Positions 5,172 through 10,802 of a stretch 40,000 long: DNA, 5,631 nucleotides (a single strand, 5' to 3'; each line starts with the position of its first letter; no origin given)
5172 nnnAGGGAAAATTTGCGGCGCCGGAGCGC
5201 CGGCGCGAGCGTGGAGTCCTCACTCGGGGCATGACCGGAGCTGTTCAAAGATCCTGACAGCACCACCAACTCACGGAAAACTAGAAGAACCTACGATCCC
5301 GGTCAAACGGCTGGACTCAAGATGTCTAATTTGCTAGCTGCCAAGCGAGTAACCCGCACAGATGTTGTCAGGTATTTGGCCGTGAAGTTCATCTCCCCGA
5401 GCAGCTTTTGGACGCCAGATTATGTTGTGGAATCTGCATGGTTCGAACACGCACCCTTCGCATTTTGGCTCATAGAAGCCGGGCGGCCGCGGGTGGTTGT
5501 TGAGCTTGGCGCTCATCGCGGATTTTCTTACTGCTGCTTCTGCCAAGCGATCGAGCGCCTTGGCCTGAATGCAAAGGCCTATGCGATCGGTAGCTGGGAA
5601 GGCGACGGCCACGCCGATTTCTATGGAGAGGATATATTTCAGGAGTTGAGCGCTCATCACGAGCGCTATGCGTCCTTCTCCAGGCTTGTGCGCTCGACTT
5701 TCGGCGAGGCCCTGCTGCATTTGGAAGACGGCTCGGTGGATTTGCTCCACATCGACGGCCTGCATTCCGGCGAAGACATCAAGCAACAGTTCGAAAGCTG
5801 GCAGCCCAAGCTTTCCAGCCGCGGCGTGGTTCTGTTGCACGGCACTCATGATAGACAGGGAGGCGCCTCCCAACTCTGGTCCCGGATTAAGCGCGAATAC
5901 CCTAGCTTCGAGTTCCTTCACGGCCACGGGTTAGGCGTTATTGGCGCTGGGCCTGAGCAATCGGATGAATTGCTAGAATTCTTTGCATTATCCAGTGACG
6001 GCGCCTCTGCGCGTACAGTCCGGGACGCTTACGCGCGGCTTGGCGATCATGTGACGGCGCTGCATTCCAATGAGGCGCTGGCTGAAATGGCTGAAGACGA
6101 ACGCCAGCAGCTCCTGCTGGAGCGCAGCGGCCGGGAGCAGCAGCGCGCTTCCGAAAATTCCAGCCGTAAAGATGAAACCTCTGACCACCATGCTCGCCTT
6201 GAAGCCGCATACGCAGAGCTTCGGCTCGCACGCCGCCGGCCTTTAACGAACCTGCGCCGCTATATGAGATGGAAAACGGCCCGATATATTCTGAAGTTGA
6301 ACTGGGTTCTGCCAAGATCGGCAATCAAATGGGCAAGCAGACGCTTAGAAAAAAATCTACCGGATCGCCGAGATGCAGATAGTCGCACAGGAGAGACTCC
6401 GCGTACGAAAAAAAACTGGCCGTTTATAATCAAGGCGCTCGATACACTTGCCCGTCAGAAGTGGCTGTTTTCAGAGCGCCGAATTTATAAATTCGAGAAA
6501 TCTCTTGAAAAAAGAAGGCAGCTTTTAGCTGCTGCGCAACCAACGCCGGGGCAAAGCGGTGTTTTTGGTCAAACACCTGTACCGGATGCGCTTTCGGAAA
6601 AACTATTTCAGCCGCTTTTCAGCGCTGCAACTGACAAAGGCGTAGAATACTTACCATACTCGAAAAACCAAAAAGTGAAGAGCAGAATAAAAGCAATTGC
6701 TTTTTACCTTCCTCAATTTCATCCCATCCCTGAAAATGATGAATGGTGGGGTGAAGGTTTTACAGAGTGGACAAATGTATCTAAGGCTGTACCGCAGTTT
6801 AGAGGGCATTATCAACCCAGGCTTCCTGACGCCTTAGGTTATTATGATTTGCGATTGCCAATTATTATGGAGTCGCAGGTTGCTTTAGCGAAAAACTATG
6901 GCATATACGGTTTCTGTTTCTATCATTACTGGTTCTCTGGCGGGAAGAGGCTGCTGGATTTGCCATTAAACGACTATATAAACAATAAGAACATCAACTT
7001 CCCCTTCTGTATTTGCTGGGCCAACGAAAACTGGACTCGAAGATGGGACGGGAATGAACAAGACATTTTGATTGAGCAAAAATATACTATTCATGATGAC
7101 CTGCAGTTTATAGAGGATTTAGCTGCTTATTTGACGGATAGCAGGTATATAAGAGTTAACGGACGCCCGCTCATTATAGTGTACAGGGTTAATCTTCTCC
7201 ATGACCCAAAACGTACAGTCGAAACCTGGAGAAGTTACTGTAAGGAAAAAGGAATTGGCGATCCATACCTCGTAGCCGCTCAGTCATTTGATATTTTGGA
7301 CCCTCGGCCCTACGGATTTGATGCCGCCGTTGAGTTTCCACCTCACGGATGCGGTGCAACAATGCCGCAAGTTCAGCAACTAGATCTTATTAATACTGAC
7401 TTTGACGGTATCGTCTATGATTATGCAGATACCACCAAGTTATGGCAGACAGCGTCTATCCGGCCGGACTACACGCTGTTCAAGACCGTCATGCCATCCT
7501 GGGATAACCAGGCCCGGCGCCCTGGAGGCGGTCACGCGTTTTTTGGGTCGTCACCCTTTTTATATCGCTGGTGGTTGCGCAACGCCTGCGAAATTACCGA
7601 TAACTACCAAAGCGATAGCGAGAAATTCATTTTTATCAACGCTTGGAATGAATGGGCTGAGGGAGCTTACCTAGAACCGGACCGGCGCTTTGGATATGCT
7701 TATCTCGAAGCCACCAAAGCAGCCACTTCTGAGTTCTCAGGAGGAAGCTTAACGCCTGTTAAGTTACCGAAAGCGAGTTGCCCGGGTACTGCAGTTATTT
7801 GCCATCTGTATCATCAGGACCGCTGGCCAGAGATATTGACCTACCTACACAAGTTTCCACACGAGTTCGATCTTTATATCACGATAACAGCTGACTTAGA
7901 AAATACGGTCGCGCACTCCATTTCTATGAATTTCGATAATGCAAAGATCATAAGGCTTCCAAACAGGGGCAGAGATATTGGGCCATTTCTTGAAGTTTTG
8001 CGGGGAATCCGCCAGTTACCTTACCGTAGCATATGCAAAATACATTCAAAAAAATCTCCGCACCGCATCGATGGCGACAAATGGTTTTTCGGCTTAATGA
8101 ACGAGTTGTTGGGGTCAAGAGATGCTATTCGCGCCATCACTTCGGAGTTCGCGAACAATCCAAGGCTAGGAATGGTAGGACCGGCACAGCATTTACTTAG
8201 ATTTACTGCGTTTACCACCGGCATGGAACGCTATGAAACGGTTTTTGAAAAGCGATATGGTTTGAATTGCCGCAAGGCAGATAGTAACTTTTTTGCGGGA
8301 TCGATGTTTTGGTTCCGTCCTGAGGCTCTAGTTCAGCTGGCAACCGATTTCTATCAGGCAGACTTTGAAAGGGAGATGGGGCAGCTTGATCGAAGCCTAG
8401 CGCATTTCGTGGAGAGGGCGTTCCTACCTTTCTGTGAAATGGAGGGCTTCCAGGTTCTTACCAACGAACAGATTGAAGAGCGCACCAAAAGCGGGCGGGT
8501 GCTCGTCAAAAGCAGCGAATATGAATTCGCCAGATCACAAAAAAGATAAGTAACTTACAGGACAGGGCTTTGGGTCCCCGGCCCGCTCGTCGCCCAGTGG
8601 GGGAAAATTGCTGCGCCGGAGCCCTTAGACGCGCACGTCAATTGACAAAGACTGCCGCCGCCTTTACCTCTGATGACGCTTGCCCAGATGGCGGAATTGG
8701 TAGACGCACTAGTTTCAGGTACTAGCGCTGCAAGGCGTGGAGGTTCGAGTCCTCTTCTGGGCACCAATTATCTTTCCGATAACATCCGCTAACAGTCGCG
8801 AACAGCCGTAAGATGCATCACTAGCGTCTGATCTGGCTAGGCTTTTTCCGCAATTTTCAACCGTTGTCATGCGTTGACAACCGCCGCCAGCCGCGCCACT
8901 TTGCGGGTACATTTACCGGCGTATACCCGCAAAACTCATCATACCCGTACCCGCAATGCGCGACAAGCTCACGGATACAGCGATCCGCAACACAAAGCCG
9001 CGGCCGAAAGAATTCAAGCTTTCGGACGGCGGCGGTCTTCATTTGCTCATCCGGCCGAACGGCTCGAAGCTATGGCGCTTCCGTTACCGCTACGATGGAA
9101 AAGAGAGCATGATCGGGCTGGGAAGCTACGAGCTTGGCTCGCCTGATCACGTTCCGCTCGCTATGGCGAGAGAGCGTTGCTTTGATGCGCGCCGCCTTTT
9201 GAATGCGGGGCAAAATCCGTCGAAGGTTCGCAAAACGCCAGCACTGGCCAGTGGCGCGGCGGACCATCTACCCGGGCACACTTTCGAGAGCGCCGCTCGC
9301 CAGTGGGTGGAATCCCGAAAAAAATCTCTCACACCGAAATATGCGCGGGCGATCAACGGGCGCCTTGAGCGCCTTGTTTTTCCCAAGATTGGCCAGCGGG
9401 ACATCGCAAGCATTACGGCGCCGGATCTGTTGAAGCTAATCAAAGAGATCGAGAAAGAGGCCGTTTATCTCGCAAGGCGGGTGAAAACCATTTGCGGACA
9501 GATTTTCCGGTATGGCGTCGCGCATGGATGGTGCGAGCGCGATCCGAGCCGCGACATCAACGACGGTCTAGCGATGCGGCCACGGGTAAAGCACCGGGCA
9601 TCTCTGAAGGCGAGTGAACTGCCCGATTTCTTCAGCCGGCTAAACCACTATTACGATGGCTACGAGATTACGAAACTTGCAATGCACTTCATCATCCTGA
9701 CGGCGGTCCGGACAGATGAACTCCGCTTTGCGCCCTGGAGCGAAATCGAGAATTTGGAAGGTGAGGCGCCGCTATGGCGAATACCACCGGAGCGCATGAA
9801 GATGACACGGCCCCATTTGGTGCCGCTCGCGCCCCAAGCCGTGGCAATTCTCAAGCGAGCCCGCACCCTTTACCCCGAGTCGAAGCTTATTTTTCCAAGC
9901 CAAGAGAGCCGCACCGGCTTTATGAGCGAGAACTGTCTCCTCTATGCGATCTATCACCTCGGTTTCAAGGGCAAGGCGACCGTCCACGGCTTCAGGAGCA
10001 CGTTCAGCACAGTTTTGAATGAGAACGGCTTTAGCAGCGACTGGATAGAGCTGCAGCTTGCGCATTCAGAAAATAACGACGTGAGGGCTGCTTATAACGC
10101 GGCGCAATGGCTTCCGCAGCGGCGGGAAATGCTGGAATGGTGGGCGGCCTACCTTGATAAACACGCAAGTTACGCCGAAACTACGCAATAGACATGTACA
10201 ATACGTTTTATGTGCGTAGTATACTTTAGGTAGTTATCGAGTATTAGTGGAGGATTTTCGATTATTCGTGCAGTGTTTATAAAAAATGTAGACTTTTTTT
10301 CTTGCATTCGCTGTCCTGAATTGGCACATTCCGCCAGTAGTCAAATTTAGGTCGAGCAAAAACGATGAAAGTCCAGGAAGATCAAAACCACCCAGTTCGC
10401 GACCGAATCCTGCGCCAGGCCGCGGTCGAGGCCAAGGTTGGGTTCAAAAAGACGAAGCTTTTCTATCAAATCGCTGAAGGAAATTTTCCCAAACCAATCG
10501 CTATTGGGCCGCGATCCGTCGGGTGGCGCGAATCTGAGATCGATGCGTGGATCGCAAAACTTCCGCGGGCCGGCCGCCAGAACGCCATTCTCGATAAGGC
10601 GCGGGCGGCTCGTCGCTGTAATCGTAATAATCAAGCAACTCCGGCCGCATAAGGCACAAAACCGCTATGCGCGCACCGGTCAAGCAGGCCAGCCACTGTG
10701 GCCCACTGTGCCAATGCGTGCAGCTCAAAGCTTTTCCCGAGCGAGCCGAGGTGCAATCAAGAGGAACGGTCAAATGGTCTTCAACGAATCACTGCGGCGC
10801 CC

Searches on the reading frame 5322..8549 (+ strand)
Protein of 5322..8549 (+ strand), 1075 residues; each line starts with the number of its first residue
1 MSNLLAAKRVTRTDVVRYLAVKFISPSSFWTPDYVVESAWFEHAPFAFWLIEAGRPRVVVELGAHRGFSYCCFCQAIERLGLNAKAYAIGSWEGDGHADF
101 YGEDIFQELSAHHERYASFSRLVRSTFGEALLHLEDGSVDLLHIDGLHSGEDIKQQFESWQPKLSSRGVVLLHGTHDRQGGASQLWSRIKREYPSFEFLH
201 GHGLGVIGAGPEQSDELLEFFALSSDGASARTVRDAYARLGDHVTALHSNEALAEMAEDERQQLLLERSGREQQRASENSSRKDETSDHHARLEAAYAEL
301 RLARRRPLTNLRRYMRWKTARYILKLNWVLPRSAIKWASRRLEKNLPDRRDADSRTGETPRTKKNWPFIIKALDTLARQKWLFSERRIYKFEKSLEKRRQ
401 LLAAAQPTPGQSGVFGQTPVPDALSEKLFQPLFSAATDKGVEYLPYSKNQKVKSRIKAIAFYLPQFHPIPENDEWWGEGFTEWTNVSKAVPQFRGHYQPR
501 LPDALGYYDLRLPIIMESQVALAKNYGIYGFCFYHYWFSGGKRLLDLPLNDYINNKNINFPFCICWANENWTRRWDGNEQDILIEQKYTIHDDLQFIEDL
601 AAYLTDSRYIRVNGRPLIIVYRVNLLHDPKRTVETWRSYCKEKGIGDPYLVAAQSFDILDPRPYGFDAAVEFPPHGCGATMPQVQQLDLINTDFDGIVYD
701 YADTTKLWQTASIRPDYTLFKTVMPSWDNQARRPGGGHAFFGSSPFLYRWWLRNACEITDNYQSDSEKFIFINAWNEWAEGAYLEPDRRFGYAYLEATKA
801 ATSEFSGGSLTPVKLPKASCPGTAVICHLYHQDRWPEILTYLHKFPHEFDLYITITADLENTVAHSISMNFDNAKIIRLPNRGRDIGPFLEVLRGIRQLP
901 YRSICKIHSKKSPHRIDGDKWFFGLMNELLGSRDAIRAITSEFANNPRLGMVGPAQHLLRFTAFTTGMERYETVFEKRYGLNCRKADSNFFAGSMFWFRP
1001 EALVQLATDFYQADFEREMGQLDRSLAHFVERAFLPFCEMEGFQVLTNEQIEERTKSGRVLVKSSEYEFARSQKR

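Call 9: search_protein_families(library=padloc, proteins=[window:5322-8549:+], max_evalue=0.01)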
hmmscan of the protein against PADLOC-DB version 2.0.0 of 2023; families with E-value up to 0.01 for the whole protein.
window:5322-8549:+ (1075 aa): 0 families

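Call 11: search_protein_families(library=pfam, proteins=[window:5322-8549:+], max_evalue=0.01)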
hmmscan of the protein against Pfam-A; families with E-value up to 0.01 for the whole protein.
window:5322-8549:+ (1075 aa): 3 families
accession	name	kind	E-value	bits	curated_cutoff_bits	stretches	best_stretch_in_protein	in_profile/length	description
PF14307.12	Glyco_tran_WbsX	-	2.7e-134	448.5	25.1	1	459-798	2-350/350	Glycosyltransferase WbsX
PF05045.17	RgpF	-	2.3e-34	119.4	25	1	823-1034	272-494/503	Rhamnan synthesis protein F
PF13578.12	Methyltransf_24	-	1.2e-20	74.8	26.3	1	60-173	1-103/105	Methyltransferase domain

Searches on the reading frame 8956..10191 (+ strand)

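Call 11: search_protein_families(library=pfam, proteins=[window:8956-10191:+], max_evalue=0.01)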
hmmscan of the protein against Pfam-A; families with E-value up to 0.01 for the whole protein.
window:8956-10191:+ (411 aa): 4 families
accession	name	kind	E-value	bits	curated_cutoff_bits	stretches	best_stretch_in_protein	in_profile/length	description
PF22022.2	Phage_int_M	-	7.5e-28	97.1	27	1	110-202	1-94/96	Phage integrase central domain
PF13356.12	Arm-DNA-bind_3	-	3e-23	82.2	27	1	5-93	1-81/83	Arm DNA-binding domain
PF00589.27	Phage_integrase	-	6.1e-14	52.6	27.1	1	236-383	21-168/172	Phage integrase family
PF14659.12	Phage_int_SAM_3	-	0.0018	18.9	22.6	1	109-164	1-56/58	Phage integrase, N-terminal SAM-like domain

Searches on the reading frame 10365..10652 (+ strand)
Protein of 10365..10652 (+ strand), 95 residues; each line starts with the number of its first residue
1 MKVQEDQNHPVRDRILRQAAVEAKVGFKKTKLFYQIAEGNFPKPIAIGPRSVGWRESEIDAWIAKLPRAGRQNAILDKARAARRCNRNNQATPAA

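Call 97: search_protein_families(library=phrogs, proteins=[window:10365-10652:+], max_evalue=0.001)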
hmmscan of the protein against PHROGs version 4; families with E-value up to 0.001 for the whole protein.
window:10365-10652:+ (95 aa): 3 families
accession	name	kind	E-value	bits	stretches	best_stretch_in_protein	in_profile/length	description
phrog_2790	-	integration and excision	2.8e-09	37.8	1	12-74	25-88/100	excisionase and transcriptional regulator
phrog_597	-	DNA, RNA and nucleotide metabolism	3.4e-09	38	1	13-87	110-185/200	DNA binding protein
phrog_66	-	integration and excision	1.3e-06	29.4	1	4-84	82-161/412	excisionase and transcriptional regulator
